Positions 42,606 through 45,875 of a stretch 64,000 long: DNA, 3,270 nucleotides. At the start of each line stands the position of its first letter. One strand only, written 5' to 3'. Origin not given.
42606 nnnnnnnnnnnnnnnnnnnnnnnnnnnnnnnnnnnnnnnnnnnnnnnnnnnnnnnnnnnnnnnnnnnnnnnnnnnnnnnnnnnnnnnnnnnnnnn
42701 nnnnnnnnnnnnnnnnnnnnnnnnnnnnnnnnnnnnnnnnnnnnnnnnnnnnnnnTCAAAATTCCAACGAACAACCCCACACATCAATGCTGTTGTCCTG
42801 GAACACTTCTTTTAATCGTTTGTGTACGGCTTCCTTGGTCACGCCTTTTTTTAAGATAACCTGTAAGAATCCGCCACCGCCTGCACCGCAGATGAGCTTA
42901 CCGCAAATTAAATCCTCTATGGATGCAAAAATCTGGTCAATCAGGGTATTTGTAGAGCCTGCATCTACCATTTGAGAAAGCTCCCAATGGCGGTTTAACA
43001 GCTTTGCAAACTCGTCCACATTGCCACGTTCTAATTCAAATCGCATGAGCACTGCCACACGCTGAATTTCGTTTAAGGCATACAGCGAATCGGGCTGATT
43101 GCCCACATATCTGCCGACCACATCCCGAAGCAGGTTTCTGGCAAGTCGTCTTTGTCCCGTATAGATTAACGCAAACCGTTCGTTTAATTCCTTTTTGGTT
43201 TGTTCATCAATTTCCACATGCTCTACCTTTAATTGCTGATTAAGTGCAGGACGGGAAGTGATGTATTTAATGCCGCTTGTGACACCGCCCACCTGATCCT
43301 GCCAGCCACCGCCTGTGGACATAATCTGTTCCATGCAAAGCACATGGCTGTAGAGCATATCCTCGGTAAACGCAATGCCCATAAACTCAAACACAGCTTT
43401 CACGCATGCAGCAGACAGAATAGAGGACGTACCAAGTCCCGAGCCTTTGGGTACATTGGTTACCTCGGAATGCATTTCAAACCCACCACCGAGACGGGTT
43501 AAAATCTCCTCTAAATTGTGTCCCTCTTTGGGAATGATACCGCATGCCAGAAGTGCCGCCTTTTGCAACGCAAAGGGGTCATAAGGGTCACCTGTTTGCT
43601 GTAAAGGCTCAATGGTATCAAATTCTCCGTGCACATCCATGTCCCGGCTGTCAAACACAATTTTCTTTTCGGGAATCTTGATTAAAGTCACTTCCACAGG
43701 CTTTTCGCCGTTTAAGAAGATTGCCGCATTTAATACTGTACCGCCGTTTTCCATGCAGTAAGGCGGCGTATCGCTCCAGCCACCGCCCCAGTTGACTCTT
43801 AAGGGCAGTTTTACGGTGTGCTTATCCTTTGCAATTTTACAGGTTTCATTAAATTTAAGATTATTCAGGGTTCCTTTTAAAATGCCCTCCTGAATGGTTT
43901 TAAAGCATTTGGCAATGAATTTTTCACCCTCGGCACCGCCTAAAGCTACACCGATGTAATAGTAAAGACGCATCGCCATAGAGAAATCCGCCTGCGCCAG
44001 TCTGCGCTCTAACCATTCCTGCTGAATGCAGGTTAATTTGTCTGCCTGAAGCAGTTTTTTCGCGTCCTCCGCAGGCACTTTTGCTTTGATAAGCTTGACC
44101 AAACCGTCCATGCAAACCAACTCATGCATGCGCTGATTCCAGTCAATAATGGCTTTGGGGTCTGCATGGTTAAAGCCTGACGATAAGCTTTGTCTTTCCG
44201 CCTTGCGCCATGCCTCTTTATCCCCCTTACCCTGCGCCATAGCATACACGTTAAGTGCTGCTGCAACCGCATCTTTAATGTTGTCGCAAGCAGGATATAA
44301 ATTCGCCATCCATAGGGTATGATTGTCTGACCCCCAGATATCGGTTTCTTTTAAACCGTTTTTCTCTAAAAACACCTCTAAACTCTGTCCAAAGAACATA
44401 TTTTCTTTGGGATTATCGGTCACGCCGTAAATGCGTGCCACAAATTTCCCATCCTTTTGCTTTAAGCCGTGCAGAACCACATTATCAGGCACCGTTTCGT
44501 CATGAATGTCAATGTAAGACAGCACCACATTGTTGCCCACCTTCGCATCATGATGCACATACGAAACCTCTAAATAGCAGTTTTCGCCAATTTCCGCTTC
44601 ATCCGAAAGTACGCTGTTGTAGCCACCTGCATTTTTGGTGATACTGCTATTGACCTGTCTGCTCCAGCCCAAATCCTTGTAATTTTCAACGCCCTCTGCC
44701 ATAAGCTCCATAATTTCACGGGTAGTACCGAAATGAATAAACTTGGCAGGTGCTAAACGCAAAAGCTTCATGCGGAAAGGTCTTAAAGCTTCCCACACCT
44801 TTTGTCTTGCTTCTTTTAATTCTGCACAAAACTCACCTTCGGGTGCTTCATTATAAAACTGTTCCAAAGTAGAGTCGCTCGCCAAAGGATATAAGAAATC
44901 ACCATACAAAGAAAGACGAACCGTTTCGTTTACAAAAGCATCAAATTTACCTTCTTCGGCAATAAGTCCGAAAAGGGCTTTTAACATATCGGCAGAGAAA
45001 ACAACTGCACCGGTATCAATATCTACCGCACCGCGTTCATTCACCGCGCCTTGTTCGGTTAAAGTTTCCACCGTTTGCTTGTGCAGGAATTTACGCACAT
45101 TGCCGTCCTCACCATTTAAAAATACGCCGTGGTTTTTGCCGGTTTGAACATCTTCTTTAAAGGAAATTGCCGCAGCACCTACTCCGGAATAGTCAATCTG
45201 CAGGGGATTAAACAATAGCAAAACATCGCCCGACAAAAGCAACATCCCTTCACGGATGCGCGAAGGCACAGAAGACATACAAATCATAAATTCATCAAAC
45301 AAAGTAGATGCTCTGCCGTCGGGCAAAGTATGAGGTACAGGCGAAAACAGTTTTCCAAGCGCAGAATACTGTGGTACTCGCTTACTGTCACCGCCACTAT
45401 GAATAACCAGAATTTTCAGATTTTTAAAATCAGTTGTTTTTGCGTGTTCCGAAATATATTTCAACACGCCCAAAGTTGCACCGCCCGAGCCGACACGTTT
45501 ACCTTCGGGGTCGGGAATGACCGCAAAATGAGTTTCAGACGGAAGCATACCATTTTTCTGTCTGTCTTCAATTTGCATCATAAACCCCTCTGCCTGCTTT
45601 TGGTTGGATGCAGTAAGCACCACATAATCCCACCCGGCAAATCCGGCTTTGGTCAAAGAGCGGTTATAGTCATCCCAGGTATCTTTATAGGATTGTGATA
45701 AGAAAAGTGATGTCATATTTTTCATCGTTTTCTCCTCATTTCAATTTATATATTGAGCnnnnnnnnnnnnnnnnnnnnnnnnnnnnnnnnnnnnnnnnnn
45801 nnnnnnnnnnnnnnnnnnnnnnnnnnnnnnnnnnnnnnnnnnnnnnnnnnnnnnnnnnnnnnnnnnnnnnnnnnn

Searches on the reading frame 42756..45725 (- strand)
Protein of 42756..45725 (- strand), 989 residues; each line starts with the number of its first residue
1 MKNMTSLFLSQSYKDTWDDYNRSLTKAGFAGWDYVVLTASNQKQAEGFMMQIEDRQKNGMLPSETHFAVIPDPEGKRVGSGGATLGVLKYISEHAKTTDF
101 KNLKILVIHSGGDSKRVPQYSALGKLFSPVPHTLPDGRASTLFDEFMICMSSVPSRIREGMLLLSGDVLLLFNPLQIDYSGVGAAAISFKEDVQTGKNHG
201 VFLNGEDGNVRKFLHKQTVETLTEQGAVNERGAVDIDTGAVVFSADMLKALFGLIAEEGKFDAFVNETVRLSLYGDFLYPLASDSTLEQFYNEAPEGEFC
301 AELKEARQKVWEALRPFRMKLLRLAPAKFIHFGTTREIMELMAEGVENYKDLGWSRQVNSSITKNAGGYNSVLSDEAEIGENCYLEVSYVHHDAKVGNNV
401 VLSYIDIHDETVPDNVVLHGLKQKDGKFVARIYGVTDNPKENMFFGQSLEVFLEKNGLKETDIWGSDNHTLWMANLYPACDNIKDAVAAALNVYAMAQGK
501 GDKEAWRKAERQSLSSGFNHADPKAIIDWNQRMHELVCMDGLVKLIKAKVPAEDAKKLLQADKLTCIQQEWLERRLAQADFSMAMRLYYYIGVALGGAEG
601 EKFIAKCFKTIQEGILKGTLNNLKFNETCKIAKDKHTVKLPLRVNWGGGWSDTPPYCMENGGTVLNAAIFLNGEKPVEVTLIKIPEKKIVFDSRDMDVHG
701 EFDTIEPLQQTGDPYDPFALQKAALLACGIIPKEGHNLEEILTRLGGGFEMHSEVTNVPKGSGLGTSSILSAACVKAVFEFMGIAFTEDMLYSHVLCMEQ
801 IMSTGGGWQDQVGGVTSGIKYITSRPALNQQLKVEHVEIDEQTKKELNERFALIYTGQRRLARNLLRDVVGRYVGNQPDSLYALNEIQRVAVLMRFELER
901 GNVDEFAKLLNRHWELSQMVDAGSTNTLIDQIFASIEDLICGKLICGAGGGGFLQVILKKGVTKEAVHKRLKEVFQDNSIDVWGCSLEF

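Call 4: search_protein_families(library=pfam, proteins=[window:42756-45725:-], max_evalue=0.01)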
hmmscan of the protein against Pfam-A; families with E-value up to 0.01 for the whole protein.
window:42756-45725:- (989 aa): 5 families
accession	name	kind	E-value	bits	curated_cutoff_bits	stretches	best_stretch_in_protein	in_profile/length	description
PF07959.18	Fucose_pyrophosphorylase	-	5.5e-93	312.6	34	1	100-481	4-417/418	Fucose pyrophosphorylase domain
PF00288.32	GHMP_kinases_N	-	1.5e-08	35.1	22.3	1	742-812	11-81/87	GHMP kinases N terminal domain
PF08544.19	GHMP_kinases_C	-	1.9e-05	25.4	21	1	897-975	4-83/85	GHMP kinases C terminal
PF25084.1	LbH_EIF2B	-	0.00047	20.6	54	1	359-403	27-71/105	EIF2B subunit epsilon LbH domain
PF00132.30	Hexapep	-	0.004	17.2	27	1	377-402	2-28/36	Bacterial transferase hexapeptide (six repeats)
